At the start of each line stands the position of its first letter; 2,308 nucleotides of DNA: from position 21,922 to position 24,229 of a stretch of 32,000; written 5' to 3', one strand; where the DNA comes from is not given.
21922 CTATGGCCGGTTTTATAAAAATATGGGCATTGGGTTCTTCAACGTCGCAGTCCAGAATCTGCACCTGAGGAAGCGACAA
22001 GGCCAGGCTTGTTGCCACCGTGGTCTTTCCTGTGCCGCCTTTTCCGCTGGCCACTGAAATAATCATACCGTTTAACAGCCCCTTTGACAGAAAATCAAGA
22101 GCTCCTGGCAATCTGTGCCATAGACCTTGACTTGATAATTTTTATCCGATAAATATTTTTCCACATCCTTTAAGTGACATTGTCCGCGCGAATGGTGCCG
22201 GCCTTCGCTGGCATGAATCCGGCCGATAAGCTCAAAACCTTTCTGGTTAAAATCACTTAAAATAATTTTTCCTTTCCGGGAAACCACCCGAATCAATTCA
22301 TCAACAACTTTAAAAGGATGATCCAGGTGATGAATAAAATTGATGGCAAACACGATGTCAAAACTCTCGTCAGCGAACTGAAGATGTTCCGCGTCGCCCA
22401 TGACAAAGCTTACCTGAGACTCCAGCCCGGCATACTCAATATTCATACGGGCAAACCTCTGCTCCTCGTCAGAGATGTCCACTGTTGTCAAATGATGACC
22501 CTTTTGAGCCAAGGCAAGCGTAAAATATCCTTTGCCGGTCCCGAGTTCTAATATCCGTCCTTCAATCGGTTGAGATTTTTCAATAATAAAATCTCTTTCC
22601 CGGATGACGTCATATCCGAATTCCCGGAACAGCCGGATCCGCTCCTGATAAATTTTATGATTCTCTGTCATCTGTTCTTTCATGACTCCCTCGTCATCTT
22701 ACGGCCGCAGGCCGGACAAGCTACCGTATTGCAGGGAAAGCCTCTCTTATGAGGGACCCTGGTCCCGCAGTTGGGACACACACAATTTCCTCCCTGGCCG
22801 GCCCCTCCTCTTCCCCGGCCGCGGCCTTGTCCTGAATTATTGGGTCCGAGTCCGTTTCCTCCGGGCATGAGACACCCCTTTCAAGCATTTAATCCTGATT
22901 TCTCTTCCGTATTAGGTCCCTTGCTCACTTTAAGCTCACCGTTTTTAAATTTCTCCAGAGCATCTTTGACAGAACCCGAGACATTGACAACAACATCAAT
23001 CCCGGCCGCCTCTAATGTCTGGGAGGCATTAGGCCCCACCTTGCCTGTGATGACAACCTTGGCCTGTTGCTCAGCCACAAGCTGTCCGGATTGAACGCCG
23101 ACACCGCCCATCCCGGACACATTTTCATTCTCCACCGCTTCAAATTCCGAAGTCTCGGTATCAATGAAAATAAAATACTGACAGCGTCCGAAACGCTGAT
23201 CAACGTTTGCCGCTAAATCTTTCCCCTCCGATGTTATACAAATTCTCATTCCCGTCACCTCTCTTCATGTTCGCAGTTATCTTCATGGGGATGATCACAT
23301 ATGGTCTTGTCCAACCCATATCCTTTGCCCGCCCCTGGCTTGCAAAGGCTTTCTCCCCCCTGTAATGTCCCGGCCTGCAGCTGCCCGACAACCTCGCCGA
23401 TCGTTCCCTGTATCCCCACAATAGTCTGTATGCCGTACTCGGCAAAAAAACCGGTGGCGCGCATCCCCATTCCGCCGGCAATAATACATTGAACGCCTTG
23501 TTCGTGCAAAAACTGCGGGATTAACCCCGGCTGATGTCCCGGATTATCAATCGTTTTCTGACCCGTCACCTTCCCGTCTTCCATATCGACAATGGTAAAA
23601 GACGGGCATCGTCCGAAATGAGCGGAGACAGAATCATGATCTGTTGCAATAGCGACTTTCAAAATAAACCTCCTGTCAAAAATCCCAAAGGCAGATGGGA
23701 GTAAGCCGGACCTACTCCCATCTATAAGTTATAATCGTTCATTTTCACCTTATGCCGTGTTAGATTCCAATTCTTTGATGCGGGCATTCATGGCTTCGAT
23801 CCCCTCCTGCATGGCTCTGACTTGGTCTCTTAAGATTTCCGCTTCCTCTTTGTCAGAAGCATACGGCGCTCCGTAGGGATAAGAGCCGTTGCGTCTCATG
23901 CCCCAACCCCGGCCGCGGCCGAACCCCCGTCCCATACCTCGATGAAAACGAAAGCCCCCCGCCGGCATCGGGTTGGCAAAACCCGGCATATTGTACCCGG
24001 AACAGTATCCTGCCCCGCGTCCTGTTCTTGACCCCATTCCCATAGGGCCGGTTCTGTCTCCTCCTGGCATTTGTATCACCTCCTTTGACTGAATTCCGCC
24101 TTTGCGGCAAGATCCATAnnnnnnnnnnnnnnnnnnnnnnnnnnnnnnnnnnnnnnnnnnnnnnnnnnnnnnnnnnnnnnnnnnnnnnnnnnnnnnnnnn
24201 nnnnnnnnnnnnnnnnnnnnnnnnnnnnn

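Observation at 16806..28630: Fur-controlled 16-gene block: an expanded ORP (orange-protein)-like metallocluster system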

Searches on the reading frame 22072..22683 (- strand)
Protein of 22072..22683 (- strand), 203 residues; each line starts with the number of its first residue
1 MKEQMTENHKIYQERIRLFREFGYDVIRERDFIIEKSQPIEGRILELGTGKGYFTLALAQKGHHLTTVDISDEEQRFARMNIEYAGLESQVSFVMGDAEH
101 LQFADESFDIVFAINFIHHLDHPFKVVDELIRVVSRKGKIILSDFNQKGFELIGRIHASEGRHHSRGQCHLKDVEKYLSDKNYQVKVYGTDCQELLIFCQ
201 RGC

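Call 4: search_protein_families(library=pfam, proteins=[window:22072-22683:-], max_evalue=0.01)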
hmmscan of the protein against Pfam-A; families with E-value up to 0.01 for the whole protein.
window:22072-22683:- (203 aa): 19 families
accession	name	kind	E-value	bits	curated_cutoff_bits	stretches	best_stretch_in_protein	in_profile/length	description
PF08241.18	Methyltransf_11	-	9.5e-24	84.3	21.2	1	45-142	1-95/95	Methyltransferase domain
PF13649.12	Methyltransf_25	-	2.6e-20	73.4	27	1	44-138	1-97/97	Methyltransferase domain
PF13847.12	Methyltransf_31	-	2.5e-19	69.8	27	1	43-148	6-114/145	Methyltransferase domain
PF13489.12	Methyltransf_23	-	1.6e-14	54.4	27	1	25-149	8-123/164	Methyltransferase domain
PF08242.18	Methyltransf_12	-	8.8e-12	46.1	30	1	45-139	1-97/98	Methyltransferase domain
PF01209.24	Ubie_methyltran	-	6.8e-09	35.9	20.1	1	30-149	36-158/233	ubiE/COQ5 methyltransferase family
PF05175.20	MTS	-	4.1e-06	27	23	1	39-113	30-104/170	Methyltransferase small domain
PF13578.12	Methyltransf_24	-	4.2e-06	28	26.3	1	45-144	1-104/105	Methyltransferase domain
PF10294.15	Methyltransf_16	-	6.1e-06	26.5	21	1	41-143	47-156/174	Lysine methyltransferase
PF02475.24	TRM5-TYW2_MTfase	-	1.4e-05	25.6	28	1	24-140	21-133/164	TRM5/TYW2 methyltransferase domain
PF01596.23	Methyltransf_3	-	2e-05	24.4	22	1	43-113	47-126/204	O-methyltransferase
PF13679.12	Methyltransf_32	-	2.7e-05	24.6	27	0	41-111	26-105/143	Methyltransferase domain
PF08003.17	Methyltransf_9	-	2.9e-05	23.6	23.8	1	41-144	115-219/315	Protein of unknown function (DUF1698)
PF02353.26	CMAS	-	4.7e-05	23.3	27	1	31-122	52-142/273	Mycolic acid cyclopropane synthetase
PF05958.17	tRNA_U5-meth_tr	-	7.5e-05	22.3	23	1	32-101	193-261/357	tRNA (Uracil-5-)-methyltransferase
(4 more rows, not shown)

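Call 7: search_protein_families(library=ncbifam, proteins=[window:22072-22683:-], max_evalue=0.001)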
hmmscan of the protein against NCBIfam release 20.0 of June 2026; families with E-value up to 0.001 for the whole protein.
window:22072-22683:- (203 aa): 52 families (the best 25 are shown)
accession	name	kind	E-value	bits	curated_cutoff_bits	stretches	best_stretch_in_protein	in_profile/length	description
TIGR02072.1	BioC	equivalog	7.7e-19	68.5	184.95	1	38-187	32-176/244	malonyl-ACP O-methyltransferase BioC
TIGR01983.1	UbiG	equivalog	2e-15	56.7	102.95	1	32-158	41-167/228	bifunctional 2-polyprenyl-6-hydroxyphenol methylase/3-demethylubiquinol 3-O-methyltransferase UbiG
NF045667.1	MTase_DVU1556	equivalog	2.8e-15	56.4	155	1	41-196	23-172/213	DVU_1556 family methyltransferase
TIGR01934.1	MenG_MenH_UbiE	subfamily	5.6e-14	52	158.35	1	23-155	22-154/223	ubiquinone/menaquinone biosynthesis methyltransferase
NF041255.1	mycofact_MftM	equivalog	9.6e-14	51.4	200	1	40-137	138-236/289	mycofactocin oligosaccharide methyltransferase MftM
NF043040.1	corrin_prot_MT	hypoth_equivalog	6e-13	48.7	180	1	30-144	31-149/216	corrinoid protein-associated methyltransferase CpaM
NF001244.0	PRK00216.1-5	equivalog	4.4e-12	45.8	216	1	23-153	31-164/236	bifunctional demethylmenaquinone methyltransferase/2-methoxy-6-polyprenyl-1,4-benzoquinol methylase UbiE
NF008264.0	PRK11036.1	equivalog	7.5e-12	45.2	366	1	33-150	37-155/261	tRNA uridine 5-oxyacetic acid(34) methyltransferase CmoM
TIGR02021.1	BchM-ChlM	equivalog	2.6e-11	43.4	158.9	1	23-185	36-200/218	magnesium protoporphyrin IX methyltransferase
NF001242.0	PRK00216.1-3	equivalog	3.7e-11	42.9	351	1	42-156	72-189/258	bifunctional demethylmenaquinone methyltransferase/2-methoxy-6-polyprenyl-1,4-benzoquinol methylase UbiE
NF052510.1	methyltran_MpqE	exception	4.6e-11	42.5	335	1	38-150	44-159/234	methyl-plastoquinone biosynthesis methyltransferase MpqE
NF001241.0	PRK00216.1-2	equivalog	8.5e-11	41.9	327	1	42-156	53-161/231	demethylmenaquinone methyltransferase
NF045882.1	PLipidMtase_Leg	equivalog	2.1e-10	40.7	390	1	33-142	35-143/207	phospholipid N-methyltransferase PmtA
NF045823.1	PthPhpthDimycoMt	equivalog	5.6e-10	38.8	300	1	48-148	74-172/256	phthiotriol/phenolphthiotriol dimycocerosates methyltransferase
NF001240.0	PRK00216.1-1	equivalog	5.7e-10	38.7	378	1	31-155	53-181/251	bifunctional demethylmenaquinone methyltransferase/2-methoxy-6-polyprenyl-1,4-benzoquinol methylase UbiE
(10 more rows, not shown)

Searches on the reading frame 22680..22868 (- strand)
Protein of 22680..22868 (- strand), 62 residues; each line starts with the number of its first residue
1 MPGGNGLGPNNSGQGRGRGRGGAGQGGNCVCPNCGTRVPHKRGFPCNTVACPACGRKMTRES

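Call 4: search_protein_families(library=pfam, proteins=[window:22680-22868:-], max_evalue=0.01)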
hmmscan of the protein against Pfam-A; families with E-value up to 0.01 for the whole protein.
window:22680-22868:- (62 aa): 5 families
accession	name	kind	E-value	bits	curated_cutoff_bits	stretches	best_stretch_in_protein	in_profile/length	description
PF13248.11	Zn_ribbon_3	-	0.0012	18.6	27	0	48-56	2-10/26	zinc-ribbon domain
PF13240.11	Zn_Ribbon_1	-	0.0014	18.8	25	0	31-39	2-10/23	zinc-ribbon domain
PF17283.8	Zn_ribbon_SprT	-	0.0025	18.3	28.1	0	30-42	6-18/38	SprT-like zinc ribbon domain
PF24463.1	DUF7577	-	0.0047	16.9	28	0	28-40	2-14/27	Domain of unknown function (DUF7577)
PF18439.7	zf_UBZ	-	0.0072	16.4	25.6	0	30-40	4-14/32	Ubiquitin-Binding Zinc Finger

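Call 7: search_protein_families(library=ncbifam, proteins=[window:22680-22868:-], max_evalue=0.001)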
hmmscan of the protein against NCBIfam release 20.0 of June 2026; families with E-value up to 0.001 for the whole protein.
window:22680-22868:- (62 aa): 0 families

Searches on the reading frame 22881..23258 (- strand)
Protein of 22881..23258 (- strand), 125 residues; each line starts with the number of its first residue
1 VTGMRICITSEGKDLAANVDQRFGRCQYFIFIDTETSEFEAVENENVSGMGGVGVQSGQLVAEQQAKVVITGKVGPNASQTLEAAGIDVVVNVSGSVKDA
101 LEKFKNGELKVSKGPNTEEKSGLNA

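Call 4: search_protein_families(library=pfam, proteins=[window:22881-23258:-], max_evalue=0.01)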
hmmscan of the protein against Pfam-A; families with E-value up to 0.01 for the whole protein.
window:22881-23258:- (125 aa): 1 family
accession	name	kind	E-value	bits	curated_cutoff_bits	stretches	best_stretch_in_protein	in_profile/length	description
PF02579.22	Nitro_FeMo-Co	-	1.3e-23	83.5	26.3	1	18-105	4-93/94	Dinitrogenase iron-molybdenum cofactor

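Call 7: search_protein_families(library=ncbifam, proteins=[window:22881-23258:-], max_evalue=0.001)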
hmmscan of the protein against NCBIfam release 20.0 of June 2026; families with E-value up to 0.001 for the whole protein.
window:22881-23258:- (125 aa): 1 family
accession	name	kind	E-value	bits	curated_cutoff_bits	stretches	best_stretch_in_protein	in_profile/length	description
NF041136.1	MrpORP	equivalog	2.3e-09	37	450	1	4-108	265-364/365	iron-sulfur cluster carrier protein MrpORP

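Call 89: search_solved_structures(query=window:22881-23249:-, max_evalue=0.001)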
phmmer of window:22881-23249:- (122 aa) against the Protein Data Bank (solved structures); distinct sequences matched with E-value up to 0.001: 6.
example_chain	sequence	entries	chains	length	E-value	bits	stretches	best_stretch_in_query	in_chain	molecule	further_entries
2wfb_A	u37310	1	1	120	5e-19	72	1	2-113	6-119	PUTATIVE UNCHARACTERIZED PROTEIN ORP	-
1rdu_A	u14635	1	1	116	2.6e-17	66.4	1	2-107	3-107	conserved hypothetical protein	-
1eo1_A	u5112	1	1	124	4.7e-17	65.6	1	1-113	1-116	HYPOTHETICAL PROTEIN MTH1175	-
2yx6_A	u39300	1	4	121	4e-12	49.7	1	1-109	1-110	Hypothetical protein PH0822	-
1t3v_A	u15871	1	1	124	2e-08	37.8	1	7-109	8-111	conserved hypothetical protein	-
1o13_A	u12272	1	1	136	2.7e-08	37.4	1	7-109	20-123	probable NifB protein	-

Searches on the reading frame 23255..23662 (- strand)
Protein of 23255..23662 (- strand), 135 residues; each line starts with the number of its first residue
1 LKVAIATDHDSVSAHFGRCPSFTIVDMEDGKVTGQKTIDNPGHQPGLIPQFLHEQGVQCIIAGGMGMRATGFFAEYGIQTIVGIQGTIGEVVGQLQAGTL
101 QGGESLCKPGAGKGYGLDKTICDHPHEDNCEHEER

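Call 4: search_protein_families(library=pfam, proteins=[window:23255-23662:-], max_evalue=0.01)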
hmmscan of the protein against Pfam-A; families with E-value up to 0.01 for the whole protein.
window:23255-23662:- (135 aa): 1 family
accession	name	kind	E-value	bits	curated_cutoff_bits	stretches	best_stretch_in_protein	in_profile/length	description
PF02579.22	Nitro_FeMo-Co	-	5.4e-21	75.2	26.3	1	10-96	3-93/94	Dinitrogenase iron-molybdenum cofactor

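Call 7: search_protein_families(library=ncbifam, proteins=[window:23255-23662:-], max_evalue=0.001)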
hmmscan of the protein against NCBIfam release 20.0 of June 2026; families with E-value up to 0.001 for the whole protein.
window:23255-23662:- (135 aa): 1 family
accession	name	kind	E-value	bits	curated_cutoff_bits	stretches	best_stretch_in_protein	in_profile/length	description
NF041136.1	MrpORP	equivalog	4.6e-28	98.5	450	1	1-95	265-360/365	iron-sulfur cluster carrier protein MrpORP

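Call 88: search_solved_structures(query=window:23255-23662:-, max_evalue=0.001)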
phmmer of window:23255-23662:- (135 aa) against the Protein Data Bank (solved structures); distinct sequences matched with E-value up to 0.001: 5.
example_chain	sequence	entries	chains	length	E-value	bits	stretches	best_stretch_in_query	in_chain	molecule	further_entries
1t3v_A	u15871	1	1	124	1.9e-14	57.1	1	11-102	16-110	conserved hypothetical protein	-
1o13_A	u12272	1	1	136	2.5e-14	56.7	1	11-102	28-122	probable NifB protein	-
2yx6_A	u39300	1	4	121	6.5e-13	52.2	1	10-100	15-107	Hypothetical protein PH0822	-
1eo1_A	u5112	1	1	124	3.8e-08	36.7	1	1-114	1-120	HYPOTHETICAL PROTEIN MTH1175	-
1rdu_A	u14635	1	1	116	0.00045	23.5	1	11-101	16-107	conserved hypothetical protein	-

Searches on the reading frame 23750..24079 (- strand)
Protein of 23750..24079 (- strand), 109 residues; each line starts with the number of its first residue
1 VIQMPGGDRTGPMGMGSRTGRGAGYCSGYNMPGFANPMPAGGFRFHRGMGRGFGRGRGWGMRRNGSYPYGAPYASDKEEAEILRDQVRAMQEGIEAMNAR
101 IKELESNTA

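Call 4: search_protein_families(library=pfam, proteins=[window:23750-24079:-], max_evalue=0.01)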
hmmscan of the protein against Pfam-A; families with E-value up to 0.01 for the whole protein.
window:23750-24079:- (109 aa): 2 families
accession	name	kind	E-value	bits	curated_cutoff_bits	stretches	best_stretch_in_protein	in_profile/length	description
PF17253.7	DUF5320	-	1.3e-26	94.1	27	1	4-104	1-99/99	Family of unknown function (DUF5320)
PF23204.1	KIF21A_2nd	-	0.0016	19.2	27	1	78-108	9-39/90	KIF21A-like domain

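Call 7: search_protein_families(library=ncbifam, proteins=[window:23750-24079:-], max_evalue=0.001)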
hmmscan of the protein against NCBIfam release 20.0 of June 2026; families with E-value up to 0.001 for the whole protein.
window:23750-24079:- (109 aa): 0 families
